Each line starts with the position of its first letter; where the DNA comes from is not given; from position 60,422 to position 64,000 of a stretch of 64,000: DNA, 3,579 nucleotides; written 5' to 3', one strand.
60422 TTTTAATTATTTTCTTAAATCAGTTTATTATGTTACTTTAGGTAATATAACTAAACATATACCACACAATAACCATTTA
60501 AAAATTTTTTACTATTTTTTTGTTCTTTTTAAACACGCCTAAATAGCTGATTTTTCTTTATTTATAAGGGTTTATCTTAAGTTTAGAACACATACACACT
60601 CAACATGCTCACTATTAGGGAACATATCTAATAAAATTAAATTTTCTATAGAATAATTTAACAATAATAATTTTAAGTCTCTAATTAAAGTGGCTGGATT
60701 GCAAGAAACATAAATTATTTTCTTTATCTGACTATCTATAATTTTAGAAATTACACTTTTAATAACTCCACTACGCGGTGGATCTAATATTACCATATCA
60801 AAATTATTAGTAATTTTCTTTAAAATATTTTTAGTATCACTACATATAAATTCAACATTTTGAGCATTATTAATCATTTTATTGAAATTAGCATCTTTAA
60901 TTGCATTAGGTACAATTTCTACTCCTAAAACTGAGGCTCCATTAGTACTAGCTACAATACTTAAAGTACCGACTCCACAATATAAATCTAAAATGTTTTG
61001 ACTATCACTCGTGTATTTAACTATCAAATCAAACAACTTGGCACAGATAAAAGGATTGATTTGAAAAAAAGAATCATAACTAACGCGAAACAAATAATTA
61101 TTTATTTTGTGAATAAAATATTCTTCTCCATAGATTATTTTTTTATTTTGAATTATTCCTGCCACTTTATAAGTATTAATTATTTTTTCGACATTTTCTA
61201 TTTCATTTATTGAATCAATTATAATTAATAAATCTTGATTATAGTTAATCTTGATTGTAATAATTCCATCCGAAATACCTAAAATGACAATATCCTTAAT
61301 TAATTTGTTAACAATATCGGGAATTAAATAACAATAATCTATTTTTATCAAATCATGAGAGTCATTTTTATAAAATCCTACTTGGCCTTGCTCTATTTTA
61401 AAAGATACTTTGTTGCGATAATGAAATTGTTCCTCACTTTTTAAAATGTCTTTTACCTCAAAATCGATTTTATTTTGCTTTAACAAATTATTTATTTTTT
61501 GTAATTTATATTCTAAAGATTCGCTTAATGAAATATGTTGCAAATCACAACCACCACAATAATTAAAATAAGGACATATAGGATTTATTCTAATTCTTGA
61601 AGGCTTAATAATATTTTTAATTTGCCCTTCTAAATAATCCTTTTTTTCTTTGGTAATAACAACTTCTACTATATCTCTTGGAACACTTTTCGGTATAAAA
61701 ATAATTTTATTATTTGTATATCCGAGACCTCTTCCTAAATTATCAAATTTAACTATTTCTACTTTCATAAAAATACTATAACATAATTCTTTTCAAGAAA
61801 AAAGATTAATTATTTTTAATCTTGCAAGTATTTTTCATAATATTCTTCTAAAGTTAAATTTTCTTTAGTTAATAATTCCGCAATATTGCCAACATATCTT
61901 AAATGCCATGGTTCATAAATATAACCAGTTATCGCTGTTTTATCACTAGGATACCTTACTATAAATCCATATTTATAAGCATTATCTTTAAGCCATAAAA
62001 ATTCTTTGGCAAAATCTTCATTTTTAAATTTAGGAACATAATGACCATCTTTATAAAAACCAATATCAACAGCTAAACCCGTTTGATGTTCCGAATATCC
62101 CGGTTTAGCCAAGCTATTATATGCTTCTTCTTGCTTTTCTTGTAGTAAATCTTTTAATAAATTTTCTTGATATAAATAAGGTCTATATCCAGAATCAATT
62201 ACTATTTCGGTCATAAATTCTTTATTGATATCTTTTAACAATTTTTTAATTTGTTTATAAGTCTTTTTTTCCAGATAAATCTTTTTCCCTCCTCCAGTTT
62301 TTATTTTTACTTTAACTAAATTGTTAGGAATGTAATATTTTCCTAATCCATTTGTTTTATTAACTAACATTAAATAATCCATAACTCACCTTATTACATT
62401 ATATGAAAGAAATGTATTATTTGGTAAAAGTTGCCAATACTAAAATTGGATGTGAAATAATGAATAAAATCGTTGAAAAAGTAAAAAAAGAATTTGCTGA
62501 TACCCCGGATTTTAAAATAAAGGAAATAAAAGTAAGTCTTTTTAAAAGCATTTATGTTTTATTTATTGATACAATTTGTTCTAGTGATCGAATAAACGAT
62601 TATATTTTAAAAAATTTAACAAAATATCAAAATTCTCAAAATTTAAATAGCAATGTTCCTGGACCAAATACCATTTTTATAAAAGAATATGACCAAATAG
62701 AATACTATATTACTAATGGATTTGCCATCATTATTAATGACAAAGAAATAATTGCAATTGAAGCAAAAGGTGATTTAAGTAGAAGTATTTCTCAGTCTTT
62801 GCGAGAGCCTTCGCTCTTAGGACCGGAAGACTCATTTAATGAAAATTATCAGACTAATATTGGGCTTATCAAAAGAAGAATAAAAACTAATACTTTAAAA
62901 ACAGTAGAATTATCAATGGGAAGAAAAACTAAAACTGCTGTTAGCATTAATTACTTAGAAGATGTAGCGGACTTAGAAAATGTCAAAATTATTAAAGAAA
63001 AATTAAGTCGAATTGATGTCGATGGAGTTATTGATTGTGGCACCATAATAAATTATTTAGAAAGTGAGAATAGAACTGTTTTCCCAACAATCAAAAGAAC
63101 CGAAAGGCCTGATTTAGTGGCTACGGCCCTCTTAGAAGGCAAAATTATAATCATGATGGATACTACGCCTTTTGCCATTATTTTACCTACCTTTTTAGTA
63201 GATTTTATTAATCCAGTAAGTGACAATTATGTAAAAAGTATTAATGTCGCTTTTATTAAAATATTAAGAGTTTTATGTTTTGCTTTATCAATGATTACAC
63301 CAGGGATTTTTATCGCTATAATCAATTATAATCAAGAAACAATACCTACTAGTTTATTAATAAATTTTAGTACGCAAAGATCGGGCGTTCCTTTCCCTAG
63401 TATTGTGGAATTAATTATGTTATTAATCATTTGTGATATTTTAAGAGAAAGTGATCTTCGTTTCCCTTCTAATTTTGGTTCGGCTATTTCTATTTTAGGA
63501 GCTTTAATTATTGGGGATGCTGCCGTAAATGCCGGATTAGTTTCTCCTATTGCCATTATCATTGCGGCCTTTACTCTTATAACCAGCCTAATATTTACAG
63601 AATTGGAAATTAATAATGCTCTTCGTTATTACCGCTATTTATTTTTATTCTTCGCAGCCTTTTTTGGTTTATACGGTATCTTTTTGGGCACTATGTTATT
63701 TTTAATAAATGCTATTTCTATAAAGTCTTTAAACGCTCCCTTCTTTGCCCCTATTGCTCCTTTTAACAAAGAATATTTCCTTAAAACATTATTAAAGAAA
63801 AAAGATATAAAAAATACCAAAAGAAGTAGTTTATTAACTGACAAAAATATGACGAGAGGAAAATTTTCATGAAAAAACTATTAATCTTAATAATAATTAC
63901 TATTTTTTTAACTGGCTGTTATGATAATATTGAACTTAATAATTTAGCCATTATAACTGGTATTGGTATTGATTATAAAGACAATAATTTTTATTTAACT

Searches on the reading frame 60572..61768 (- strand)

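Call 28: search_protein_families(library=pfam, proteins=[window:60572-61768:-], max_evalue=0.0001)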
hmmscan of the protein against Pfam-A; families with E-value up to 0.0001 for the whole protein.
window:60572-61768:- (398 aa): 9 families
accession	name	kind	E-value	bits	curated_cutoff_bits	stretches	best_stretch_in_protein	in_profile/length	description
PF05958.17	tRNA_U5-meth_tr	-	2.2e-28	99.8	23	1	84-395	5-354/357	tRNA (Uracil-5-)-methyltransferase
PF13847.12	Methyltransf_31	-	2.7e-10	40.6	27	1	255-329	3-81/145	Methyltransferase domain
PF05175.20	MTS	-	2.8e-08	34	23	1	255-331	31-107/170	Methyltransferase small domain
PF03602.21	Cons_hypoth95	-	5.4e-08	33.2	24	1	244-347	31-140/182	Conserved hypothetical protein 95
PF01938.26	TRAM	-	5.1e-07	29.9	21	1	3-50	10-60/61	TRAM domain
PF13649.12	Methyltransf_25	-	8.9e-07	30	27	1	259-328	1-70/97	Methyltransferase domain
PF02475.24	TRM5-TYW2_MTfase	-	3.1e-06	27.7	28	1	249-332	30-114/164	TRM5/TYW2 methyltransferase domain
PF06325.19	PrmA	-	3.2e-06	27.3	22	1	251-327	157-231/296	Ribosomal protein L11 methyltransferase (PrmA)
PF09445.16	Methyltransf_15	-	5.8e-06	26.4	22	1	258-335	3-84/165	RNA cap guanine-N2 methyltransferase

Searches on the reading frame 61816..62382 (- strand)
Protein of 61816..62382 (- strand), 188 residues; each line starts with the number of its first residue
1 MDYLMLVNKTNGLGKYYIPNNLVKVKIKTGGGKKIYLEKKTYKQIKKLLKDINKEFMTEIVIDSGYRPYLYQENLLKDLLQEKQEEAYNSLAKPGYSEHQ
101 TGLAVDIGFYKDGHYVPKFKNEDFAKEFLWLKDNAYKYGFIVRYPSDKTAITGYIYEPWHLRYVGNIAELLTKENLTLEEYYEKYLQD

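Call 29: search_protein_families(library=pfam, proteins=[window:61816-62382:-], max_evalue=0.0001)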
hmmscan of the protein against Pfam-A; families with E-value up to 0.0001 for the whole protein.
window:61816-62382:- (188 aa): 1 family
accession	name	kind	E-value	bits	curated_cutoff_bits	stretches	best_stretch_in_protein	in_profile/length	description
PF02557.22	VanY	-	2e-33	115.4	25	1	35-165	2-131/132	D-alanyl-D-alanine carboxypeptidase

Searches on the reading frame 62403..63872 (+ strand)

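Call 29: search_protein_families(library=pfam, proteins=[window:62403-63872:+], max_evalue=0.0001)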
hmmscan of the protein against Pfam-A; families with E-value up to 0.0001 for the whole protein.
window:62403-63872:+ (489 aa): 1 family
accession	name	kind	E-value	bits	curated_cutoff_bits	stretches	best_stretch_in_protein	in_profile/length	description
PF03323.18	GerA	-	2.5e-133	445.4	27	1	26-474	2-463/466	Bacillus/Clostridium GerA spore germination protein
